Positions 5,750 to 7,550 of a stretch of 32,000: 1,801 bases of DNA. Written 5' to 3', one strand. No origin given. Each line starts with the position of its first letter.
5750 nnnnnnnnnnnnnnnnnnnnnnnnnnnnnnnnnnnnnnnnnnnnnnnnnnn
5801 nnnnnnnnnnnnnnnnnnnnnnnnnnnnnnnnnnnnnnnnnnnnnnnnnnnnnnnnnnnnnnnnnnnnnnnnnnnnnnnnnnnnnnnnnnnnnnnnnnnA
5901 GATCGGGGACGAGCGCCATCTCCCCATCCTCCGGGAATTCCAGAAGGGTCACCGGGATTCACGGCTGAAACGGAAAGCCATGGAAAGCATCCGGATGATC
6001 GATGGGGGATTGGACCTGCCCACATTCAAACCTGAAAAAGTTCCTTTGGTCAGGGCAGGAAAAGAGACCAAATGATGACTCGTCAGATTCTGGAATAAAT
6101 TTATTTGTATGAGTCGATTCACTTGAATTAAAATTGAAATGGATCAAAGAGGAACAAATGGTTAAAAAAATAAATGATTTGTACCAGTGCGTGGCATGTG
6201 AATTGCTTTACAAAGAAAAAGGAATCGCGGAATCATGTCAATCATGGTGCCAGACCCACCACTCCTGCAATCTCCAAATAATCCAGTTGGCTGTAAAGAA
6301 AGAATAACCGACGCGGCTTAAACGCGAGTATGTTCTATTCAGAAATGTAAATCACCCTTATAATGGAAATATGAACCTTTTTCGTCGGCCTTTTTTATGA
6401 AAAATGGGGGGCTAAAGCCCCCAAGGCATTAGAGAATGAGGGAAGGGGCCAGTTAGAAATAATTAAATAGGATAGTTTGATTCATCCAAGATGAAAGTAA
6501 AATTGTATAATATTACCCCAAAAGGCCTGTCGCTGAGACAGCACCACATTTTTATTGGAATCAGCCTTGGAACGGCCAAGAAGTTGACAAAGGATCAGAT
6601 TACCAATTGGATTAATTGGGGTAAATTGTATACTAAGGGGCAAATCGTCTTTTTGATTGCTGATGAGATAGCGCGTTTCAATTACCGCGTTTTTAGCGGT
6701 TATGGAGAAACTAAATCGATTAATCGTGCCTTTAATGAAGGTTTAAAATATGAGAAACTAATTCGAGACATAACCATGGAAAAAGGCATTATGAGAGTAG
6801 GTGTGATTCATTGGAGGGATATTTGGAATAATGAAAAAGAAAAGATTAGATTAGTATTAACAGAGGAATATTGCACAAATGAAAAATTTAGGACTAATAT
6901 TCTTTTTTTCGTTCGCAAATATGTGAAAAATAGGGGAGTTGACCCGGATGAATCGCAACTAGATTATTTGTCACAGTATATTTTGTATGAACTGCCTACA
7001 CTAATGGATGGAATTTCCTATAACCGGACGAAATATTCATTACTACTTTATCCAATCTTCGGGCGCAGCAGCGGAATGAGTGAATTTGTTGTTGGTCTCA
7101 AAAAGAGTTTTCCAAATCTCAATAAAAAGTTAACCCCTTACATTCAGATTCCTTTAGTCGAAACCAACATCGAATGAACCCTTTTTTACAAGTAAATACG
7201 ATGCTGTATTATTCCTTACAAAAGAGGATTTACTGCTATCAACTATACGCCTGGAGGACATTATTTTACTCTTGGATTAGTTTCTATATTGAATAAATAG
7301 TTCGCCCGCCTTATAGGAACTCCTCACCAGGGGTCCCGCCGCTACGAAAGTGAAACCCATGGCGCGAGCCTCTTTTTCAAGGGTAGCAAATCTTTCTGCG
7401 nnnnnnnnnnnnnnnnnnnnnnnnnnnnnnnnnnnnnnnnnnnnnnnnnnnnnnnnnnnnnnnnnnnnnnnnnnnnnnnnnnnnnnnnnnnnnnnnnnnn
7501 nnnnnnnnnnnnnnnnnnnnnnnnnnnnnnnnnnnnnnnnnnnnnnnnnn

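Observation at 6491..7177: Orphan AlbC-type cyclodipeptide synthase (XYP subtype) in an AT-rich islet of an archaeal chromosome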

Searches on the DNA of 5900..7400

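Call 69: search_rna_families(source=window, start=5900, end=7400, threshold=evalue, max_evalue=1)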
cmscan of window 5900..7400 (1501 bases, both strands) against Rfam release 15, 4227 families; matches with E-value up to 1: 0.
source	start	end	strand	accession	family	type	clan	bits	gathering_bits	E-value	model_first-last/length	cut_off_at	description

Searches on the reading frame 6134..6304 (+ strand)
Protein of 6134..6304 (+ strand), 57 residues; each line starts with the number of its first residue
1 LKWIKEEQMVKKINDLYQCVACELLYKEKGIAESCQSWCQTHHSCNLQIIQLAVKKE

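Call 3: search_protein_families(library=pfam, proteins=[window:6134-6304:+], max_evalue=1)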
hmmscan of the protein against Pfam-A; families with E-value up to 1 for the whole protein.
window:6134-6304:+ (57 aa): 1 family
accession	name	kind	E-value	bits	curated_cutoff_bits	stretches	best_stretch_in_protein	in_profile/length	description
PF23447.1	DUF7128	-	0.042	14.2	25.7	1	17-42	13-38/44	Domain of unknown function (DUF7128)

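Call 12: search_protein_families(library=ncbifam, proteins=[window:6134-6304:+], max_evalue=0.1)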
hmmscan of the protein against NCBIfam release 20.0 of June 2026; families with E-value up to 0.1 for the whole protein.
window:6134-6304:+ (57 aa): 1 family
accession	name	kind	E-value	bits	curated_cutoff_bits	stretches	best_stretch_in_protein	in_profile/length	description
NF001385.0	PRK00279.2-3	equivalog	0.053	13.1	315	1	4-37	118-151/213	adenylate kinase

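Call 66: search_protein_families(library=phrogs, proteins=[window:6134-6304:+], max_evalue=0.1)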
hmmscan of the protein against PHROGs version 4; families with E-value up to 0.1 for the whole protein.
window:6134-6304:+ (57 aa): 1 family
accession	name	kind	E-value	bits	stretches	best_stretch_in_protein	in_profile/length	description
phrog_9736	-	unknown function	0.093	13.7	0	1-36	30-65/121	-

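Call 67: search_protein_families(library=padloc, proteins=[window:6134-6304:+], max_evalue=0.01)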
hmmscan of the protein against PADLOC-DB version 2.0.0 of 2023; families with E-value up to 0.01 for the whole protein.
window:6134-6304:+ (57 aa): 0 families

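Call 68: find_homologous_proteins(query=window:6134-6304:+, max_evalue=0.01)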
Query window:6134-6304:+ (57 aa): 1 proteins with E <= 0.01 among 1 candidates.
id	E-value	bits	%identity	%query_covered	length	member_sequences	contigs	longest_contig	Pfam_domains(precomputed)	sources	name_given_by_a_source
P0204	3.1e-25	104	100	86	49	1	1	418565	-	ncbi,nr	ncbi:MAG: hypothetical protein Q8P05_00985 [Candidatus Diapherotrites archaeon]|nr:hypothetical prot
